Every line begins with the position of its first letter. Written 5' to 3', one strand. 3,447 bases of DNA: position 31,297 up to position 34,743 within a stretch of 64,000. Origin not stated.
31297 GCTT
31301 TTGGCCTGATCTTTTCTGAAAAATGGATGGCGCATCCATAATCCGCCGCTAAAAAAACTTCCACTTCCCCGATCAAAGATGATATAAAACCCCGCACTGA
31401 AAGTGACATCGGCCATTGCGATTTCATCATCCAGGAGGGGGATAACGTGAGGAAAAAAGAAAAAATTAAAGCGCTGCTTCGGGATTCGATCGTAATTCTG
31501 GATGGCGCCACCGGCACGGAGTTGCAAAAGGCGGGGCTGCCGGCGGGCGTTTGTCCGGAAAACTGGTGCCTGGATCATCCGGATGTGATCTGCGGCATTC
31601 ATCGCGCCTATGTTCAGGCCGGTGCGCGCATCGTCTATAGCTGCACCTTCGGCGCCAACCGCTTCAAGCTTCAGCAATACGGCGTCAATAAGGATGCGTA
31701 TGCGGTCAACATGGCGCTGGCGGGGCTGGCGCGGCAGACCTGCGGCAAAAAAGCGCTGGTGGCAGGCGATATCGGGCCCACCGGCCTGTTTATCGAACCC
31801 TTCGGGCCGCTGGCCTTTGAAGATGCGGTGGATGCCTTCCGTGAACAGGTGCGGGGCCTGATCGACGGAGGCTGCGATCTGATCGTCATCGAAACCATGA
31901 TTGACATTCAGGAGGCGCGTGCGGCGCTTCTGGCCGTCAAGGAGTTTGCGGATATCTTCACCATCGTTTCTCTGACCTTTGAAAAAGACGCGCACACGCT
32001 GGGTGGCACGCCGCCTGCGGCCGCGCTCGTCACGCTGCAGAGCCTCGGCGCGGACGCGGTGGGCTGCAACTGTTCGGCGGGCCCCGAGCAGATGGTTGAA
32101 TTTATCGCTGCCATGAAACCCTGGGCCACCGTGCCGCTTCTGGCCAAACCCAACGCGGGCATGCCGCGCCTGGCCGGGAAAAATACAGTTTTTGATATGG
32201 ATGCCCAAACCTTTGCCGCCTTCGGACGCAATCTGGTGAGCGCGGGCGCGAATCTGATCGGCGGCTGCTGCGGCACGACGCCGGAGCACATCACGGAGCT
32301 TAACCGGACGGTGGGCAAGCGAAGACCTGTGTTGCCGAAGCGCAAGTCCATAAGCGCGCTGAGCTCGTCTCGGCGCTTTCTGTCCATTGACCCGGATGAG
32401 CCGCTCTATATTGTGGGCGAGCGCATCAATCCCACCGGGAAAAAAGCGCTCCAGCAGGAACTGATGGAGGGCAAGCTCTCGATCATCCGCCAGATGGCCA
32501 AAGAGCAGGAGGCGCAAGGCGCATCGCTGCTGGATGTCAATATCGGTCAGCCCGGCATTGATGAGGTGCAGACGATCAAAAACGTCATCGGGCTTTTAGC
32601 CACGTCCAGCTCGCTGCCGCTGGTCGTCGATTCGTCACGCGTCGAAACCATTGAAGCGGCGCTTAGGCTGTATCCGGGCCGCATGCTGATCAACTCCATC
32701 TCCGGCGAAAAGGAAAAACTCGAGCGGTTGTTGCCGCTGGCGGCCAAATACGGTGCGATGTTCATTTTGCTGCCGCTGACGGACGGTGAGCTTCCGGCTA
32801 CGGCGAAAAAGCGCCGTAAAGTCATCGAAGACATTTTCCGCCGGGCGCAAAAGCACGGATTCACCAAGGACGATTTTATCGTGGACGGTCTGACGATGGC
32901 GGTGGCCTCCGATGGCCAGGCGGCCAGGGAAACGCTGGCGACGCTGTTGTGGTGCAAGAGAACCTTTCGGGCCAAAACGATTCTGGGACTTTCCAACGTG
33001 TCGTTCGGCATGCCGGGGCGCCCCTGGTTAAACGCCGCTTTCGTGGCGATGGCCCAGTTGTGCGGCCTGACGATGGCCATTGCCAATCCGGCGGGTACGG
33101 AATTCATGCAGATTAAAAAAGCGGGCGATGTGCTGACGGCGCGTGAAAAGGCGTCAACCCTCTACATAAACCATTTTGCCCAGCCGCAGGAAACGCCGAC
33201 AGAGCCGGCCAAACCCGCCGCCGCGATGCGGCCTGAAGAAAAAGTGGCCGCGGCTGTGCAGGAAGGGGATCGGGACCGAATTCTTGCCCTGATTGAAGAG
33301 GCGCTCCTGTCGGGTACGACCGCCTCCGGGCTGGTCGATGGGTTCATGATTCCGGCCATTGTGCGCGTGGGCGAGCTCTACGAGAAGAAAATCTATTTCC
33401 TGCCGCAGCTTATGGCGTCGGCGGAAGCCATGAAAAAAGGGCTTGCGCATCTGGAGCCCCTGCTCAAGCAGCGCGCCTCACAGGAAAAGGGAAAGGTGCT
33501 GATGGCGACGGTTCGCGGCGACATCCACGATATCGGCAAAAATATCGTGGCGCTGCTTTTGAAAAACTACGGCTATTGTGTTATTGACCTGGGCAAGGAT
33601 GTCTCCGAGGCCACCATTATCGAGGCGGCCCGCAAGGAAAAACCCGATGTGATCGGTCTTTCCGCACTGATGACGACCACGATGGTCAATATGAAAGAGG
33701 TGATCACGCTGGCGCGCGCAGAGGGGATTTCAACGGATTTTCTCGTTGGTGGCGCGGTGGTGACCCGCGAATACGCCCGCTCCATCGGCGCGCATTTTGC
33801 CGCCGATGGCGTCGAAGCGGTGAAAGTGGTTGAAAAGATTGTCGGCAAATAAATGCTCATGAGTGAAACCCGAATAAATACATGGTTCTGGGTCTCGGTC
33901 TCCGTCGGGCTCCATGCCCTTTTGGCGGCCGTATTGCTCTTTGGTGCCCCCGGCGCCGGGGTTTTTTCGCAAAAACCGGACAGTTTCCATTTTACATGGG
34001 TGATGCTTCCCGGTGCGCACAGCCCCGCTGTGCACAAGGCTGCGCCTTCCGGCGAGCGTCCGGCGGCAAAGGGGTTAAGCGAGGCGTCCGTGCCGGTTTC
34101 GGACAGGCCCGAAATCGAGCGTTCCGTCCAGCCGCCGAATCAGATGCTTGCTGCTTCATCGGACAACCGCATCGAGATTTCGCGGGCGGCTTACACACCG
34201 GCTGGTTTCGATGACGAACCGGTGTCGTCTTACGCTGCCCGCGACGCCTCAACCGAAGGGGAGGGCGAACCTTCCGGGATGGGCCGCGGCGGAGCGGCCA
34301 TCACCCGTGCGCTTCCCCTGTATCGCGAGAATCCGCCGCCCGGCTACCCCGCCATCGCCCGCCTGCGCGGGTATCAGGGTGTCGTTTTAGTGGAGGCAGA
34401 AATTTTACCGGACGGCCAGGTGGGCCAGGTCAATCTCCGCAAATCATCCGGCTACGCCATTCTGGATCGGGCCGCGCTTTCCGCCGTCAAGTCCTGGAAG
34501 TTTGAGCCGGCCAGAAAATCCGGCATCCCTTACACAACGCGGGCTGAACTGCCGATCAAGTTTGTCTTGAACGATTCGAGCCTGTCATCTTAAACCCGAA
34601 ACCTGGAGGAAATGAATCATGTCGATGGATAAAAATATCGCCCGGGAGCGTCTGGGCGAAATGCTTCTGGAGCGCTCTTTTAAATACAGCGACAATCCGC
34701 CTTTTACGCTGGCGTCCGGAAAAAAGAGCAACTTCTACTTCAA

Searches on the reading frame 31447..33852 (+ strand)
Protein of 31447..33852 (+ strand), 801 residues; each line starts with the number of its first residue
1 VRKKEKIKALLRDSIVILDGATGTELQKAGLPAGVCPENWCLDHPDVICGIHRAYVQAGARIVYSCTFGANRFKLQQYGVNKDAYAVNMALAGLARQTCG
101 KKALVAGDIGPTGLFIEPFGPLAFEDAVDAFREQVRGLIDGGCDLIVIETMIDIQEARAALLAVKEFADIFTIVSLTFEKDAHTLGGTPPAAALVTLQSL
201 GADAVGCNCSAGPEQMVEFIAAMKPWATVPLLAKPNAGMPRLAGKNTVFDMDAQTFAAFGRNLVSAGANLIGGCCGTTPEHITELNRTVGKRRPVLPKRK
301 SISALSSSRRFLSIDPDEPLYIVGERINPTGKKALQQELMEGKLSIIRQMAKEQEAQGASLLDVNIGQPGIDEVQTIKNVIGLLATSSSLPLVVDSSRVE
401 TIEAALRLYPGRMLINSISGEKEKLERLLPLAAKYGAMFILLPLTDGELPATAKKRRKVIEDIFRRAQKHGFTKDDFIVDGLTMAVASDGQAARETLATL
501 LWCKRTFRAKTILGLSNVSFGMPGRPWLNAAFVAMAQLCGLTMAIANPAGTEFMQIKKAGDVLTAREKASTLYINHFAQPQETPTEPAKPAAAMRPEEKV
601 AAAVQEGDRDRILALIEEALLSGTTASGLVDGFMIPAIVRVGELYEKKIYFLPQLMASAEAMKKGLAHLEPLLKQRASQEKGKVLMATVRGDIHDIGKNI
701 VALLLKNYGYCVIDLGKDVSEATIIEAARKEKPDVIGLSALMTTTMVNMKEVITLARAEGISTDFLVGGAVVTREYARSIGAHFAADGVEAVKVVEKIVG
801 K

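Call 40: search_protein_families(library=pfam, proteins=[window:31447-33852:+], max_evalue=0.00001)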
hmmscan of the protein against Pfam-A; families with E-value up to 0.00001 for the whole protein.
window:31447-33852:+ (801 aa): 4 families
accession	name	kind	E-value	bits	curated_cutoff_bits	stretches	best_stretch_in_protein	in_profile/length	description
PF02574.22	S-methyl_trans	-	2.2e-73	248.1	22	1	16-288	1-282/283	Homocysteine S-methyltransferase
PF02310.24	B12-binding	-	7.2e-27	94.1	32.1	1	682-784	1-107/121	B12 binding domain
PF00809.28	Pterin_bind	-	2e-25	90.3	25.5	1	324-545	1-242/244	Pterin binding enzyme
PF02607.22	B12-binding_2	-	2e-19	70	23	1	597-670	2-74/74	B12 binding domain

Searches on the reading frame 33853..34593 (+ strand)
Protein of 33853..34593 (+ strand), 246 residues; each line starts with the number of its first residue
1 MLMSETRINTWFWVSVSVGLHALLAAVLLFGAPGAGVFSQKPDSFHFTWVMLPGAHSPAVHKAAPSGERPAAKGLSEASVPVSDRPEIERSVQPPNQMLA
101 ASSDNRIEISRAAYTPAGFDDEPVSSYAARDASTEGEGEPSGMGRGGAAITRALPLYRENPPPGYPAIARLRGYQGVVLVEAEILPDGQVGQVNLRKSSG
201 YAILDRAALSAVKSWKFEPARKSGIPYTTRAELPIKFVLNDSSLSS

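Call 41: search_protein_families(library=pfam, proteins=[window:33853-34593:+], max_evalue=0.00001)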
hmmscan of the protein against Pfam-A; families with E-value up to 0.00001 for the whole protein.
window:33853-34593:+ (246 aa): 1 family
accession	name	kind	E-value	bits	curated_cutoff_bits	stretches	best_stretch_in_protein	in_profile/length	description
PF03544.19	TonB_C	-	7.3e-24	84.5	24.6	1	162-239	2-79/79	Gram-negative bacterial TonB protein C-terminal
